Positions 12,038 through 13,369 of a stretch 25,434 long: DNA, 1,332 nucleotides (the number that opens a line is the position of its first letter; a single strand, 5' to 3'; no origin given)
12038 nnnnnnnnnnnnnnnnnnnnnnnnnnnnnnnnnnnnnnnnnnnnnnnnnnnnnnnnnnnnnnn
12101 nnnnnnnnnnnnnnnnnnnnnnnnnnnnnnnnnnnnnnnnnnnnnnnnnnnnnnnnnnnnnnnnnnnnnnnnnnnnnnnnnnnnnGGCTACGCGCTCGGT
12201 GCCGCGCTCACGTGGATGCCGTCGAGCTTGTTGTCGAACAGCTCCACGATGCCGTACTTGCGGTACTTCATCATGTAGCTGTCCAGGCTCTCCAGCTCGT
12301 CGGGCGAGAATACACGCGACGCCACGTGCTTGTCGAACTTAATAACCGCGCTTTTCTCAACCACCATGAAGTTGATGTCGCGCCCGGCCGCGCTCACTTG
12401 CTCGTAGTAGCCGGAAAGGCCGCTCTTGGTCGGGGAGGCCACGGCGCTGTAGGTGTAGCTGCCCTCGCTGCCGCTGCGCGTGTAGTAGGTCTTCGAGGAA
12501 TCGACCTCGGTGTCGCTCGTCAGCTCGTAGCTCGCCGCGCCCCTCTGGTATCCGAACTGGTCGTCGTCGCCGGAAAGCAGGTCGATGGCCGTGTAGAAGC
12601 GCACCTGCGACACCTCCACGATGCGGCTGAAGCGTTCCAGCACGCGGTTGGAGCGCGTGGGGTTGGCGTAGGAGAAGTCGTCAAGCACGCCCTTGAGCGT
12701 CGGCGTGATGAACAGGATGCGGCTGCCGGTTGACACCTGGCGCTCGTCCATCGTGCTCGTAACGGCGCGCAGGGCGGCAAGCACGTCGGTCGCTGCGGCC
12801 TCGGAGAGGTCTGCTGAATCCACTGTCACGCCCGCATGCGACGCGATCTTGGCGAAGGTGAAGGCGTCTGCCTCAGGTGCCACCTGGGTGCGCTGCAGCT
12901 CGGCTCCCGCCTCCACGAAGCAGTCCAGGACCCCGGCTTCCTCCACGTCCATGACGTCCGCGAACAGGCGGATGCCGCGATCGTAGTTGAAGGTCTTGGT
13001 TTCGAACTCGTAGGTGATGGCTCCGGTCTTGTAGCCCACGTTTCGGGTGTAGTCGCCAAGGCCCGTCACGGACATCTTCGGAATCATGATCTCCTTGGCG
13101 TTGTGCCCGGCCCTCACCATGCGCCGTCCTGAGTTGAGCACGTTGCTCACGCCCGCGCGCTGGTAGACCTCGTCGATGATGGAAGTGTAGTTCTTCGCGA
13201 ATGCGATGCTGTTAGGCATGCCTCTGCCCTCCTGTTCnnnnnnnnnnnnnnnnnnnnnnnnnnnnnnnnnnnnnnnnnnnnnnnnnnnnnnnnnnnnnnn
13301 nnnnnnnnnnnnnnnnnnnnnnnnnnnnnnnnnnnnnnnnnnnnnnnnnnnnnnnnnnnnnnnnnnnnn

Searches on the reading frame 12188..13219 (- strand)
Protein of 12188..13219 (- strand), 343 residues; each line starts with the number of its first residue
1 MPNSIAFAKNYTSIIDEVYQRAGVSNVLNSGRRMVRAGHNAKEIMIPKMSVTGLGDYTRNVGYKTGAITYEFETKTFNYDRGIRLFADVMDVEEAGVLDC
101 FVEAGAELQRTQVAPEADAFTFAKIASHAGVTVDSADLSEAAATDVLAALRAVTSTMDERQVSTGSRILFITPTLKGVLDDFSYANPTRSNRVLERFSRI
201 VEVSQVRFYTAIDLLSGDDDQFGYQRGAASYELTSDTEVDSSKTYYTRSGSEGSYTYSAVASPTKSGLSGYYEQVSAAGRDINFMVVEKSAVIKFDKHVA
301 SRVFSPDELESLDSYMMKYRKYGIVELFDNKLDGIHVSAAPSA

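Call 8: search_protein_families(library=pfam, proteins=[window:12188-13219:-], max_evalue=0.01)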
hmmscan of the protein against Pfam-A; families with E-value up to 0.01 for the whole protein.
window:12188-13219:- (343 aa): 0 families

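Call 9: search_protein_families(library=phrogs, proteins=[window:12188-13219:-], max_evalue=0.001)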
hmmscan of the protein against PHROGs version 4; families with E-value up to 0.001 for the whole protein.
window:12188-13219:- (343 aa): 1 family
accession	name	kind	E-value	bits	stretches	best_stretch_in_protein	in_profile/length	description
phrog_422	-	head and packaging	3.5e-69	234.5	1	1-341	1-294/297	major head protein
